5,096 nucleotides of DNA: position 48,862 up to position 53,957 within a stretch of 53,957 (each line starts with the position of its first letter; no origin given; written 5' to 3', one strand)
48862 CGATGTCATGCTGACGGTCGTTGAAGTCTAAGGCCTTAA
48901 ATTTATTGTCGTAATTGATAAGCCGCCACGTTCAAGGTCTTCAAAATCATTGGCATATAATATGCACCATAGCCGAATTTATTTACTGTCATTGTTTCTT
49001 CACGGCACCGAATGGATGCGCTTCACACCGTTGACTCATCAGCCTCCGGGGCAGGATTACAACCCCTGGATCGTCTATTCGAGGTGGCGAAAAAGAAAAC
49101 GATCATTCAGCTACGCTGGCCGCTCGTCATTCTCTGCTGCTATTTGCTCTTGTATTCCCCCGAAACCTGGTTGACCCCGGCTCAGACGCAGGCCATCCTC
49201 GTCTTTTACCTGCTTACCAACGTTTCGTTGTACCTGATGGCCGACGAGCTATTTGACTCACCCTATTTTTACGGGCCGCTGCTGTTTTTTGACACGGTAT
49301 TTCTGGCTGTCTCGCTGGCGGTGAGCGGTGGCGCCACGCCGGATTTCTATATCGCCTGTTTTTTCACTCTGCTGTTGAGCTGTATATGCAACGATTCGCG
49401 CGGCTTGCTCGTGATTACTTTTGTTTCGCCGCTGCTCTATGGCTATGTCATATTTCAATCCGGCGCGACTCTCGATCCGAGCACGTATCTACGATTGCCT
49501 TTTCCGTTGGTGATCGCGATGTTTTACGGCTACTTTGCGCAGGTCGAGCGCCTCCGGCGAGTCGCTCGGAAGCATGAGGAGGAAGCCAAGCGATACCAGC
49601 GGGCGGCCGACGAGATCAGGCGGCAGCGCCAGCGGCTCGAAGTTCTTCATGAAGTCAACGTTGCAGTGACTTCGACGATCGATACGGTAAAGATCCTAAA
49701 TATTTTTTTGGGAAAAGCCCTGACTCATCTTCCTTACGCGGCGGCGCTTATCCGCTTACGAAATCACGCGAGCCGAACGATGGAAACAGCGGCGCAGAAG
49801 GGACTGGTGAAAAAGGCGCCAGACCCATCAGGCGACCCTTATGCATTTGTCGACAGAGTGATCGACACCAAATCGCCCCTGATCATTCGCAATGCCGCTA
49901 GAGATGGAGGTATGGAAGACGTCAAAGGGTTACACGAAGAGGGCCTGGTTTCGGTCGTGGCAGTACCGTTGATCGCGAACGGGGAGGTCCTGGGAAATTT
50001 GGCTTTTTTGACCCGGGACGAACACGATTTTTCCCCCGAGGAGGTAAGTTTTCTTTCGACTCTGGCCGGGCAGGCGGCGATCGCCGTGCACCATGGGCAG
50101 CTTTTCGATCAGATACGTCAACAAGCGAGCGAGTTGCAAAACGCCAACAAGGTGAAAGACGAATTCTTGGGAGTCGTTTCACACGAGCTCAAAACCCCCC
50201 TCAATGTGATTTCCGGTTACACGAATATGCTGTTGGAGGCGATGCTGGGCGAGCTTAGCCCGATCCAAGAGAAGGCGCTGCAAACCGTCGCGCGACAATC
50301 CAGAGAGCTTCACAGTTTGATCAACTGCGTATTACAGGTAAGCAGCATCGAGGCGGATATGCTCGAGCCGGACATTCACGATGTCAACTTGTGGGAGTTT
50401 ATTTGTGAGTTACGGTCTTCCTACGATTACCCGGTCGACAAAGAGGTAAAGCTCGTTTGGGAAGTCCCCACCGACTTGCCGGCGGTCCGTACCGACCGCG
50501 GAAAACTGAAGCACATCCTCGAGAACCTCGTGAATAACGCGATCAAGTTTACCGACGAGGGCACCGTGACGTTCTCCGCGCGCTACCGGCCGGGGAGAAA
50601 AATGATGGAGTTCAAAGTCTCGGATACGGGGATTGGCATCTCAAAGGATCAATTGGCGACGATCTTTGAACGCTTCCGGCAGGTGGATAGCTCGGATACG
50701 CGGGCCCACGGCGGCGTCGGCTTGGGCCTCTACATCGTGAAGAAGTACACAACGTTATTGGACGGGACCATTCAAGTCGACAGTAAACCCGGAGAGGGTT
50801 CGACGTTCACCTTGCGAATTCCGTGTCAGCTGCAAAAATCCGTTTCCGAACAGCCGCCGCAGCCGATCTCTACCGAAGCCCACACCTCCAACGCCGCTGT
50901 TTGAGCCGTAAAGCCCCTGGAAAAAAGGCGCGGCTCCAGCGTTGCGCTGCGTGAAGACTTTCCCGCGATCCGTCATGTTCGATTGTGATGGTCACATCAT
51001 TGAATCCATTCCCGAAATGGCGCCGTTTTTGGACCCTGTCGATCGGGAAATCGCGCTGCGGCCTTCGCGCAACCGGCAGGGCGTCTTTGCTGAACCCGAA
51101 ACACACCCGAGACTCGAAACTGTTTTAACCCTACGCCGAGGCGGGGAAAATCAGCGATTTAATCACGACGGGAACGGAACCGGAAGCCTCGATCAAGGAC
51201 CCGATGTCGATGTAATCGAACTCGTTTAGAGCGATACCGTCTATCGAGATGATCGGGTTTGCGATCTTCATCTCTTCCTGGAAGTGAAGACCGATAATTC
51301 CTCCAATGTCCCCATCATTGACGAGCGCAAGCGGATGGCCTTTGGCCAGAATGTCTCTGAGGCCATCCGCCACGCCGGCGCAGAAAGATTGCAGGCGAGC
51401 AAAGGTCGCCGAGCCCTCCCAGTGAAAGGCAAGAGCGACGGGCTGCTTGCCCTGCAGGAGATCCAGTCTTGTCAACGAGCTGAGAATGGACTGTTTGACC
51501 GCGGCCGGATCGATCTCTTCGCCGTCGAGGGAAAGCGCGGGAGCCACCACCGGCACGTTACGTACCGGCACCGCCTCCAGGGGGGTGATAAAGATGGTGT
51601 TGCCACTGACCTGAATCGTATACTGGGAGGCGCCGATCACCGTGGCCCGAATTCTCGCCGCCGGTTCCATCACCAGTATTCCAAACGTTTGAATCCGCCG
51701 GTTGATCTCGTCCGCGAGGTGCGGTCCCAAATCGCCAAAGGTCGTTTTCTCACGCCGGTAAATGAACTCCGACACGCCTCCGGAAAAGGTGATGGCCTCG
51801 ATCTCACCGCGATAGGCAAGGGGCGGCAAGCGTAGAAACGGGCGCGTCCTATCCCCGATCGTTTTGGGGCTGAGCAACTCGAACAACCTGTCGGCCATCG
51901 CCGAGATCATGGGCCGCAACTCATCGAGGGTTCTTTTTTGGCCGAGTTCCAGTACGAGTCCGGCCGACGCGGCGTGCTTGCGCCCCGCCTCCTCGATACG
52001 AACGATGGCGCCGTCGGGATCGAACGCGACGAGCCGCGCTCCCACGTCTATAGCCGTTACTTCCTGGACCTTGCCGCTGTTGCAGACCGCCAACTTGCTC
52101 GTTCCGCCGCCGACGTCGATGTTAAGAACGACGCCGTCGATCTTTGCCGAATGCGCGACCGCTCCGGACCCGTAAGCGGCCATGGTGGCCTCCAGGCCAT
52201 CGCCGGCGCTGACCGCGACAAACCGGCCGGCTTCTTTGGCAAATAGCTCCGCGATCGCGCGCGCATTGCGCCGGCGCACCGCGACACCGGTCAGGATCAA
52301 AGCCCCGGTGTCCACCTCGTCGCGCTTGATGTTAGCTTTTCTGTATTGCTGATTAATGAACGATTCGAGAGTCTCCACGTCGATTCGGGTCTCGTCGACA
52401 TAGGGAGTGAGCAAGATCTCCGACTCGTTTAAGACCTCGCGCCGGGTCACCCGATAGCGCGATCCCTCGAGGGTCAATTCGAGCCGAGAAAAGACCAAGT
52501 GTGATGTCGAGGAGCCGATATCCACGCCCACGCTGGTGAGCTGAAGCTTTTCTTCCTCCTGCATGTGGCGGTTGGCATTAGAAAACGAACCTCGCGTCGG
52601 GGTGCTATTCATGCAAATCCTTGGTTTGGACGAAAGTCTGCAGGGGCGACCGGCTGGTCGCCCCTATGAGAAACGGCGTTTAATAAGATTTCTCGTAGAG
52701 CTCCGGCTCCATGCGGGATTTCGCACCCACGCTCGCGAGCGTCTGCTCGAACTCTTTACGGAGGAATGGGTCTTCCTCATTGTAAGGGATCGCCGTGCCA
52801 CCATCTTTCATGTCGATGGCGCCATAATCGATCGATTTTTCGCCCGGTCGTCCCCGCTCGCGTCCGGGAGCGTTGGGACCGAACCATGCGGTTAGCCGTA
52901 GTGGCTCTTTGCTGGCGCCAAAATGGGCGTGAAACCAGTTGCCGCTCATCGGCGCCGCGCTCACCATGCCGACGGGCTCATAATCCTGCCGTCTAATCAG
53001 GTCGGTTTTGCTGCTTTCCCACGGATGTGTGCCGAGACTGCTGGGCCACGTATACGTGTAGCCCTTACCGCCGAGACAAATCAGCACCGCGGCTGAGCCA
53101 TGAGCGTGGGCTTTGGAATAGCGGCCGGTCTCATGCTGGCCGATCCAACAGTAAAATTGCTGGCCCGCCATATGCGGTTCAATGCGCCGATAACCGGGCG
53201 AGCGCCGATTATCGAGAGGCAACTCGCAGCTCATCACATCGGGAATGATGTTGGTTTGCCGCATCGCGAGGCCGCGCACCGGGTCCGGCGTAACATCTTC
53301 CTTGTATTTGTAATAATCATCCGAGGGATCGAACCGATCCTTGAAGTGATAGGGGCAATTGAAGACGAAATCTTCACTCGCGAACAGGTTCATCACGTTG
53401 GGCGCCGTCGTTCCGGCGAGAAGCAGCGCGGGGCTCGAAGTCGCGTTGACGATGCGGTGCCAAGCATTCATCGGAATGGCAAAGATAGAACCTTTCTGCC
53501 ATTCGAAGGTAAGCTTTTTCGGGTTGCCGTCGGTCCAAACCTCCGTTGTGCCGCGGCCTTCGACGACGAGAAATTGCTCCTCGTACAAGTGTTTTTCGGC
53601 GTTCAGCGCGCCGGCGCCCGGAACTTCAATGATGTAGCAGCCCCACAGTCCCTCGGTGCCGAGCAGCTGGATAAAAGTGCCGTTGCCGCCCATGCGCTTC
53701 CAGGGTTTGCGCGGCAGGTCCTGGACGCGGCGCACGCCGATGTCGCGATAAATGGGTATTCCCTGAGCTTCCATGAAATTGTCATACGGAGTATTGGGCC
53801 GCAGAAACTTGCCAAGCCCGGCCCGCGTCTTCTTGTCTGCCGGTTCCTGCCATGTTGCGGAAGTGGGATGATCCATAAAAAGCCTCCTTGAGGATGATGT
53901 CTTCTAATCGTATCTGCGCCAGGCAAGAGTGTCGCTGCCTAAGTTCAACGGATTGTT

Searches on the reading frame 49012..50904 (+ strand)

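Call 27: search_protein_families(library=pfam, proteins=[window:49012-50904:+], max_evalue=0.00001)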
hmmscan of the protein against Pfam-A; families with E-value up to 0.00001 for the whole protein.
window:49012-50904:+ (630 aa): 5 families
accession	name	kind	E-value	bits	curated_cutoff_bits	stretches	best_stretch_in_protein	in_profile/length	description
PF02518.31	HATPase_c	-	9e-29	100.6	26.4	1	495-605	2-109/111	Histidine kinase-, DNA gyrase B-, and HSP90-like ATPase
PF00512.31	HisKA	-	9e-16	58.1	26.9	1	382-448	2-65/66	His Kinase A (phospho-acceptor) domain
PF13185.12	GAF_2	-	1.1e-14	55.2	28.6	1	230-360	9-136/136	GAF domain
PF01590.32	GAF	-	1.2e-12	49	22.4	1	235-359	12-133/133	GAF domain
PF13492.12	GAF_3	-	1.5e-08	35.6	27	1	253-360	30-128/129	GAF domain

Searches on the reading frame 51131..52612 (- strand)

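Call 27: search_protein_families(library=pfam, proteins=[window:51131-52612:-], max_evalue=0.00001)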
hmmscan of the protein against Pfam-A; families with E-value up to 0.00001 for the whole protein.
window:51131-52612:- (493 aa): 1 family
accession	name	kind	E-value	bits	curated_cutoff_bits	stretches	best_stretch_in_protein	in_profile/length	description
PF06277.17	EutA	-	6.6e-119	398.3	27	1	24-489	2-474/475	Ethanolamine utilisation protein EutA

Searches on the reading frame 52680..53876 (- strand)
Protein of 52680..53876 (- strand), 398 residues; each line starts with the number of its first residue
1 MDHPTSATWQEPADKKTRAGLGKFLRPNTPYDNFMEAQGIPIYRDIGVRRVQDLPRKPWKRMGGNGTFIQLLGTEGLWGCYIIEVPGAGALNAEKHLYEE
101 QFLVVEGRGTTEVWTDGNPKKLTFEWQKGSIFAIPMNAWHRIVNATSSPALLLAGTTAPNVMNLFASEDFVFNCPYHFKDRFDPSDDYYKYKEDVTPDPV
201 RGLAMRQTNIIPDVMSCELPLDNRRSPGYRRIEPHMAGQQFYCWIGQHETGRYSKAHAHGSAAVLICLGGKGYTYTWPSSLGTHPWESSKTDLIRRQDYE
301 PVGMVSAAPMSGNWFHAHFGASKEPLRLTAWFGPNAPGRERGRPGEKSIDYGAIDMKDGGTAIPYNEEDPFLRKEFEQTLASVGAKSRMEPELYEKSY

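Call 27: search_protein_families(library=pfam, proteins=[window:52680-53876:-], max_evalue=0.00001)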
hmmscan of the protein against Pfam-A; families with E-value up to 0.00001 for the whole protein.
window:52680-53876:- (398 aa): 1 family
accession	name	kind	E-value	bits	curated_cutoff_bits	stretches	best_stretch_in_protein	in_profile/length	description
PF07883.17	Cupin_2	-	1.3e-08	34.9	27.2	1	86-153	7-67/70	Cupin domain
